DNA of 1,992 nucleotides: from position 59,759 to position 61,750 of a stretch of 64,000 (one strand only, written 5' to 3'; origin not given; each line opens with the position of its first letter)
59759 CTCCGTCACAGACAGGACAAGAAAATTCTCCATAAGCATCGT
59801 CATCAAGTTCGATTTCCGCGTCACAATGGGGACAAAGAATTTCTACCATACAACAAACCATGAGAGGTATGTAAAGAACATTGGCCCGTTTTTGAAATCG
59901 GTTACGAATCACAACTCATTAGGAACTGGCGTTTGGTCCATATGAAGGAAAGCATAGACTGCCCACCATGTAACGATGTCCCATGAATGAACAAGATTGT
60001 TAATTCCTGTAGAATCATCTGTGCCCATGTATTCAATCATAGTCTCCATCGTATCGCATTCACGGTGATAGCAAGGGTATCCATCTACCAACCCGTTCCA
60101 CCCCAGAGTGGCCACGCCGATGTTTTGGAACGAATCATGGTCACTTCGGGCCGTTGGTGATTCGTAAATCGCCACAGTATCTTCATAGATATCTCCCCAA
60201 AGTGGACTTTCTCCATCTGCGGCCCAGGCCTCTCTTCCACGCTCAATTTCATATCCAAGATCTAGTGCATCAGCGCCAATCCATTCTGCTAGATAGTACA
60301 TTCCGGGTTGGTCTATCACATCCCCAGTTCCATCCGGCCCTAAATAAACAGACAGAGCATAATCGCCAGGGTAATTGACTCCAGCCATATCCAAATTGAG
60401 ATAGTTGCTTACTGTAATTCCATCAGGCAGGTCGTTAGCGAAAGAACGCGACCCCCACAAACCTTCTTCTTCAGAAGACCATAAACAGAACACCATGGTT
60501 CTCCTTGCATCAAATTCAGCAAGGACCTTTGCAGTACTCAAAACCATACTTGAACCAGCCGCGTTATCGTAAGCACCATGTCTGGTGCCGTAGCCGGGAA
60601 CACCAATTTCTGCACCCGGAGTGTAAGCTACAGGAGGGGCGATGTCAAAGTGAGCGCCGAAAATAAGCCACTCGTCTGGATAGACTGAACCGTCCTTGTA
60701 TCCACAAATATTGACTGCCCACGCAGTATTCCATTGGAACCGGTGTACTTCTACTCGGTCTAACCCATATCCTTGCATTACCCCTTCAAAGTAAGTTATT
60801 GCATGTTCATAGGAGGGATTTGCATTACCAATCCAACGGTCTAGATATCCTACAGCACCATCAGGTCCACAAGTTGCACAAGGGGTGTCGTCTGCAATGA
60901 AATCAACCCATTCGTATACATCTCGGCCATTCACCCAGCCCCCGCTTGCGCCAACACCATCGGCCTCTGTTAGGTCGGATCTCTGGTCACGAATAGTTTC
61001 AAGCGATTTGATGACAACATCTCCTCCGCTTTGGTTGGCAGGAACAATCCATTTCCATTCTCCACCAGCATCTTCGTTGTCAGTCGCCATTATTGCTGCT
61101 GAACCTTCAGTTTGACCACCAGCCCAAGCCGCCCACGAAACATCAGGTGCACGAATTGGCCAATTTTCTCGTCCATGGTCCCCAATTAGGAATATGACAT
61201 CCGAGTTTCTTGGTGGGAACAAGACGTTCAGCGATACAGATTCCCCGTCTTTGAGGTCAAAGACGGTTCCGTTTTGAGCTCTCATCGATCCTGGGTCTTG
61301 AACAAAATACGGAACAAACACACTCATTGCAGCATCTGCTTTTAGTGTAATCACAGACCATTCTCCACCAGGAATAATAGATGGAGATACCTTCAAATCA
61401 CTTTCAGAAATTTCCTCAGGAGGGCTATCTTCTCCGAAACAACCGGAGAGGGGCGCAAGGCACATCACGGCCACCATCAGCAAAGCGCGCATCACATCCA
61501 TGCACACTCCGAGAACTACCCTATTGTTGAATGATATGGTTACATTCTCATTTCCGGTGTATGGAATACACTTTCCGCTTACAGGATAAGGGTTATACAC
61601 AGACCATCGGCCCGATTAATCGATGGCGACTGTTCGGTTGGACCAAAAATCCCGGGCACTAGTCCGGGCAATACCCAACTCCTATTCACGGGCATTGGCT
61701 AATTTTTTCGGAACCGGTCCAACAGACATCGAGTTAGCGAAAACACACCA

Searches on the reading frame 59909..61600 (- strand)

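Call 10: search_protein_families(library=pfam, proteins=[window:59909-61600:-], max_evalue=0.0001)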
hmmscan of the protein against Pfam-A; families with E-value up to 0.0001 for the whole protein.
window:59909-61600:- (563 aa): 1 family
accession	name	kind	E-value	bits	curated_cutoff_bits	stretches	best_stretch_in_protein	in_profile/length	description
PF04389.22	Peptidase_M28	-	1.5e-24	87.2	21.3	1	304-412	8-101/193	Peptidase family M28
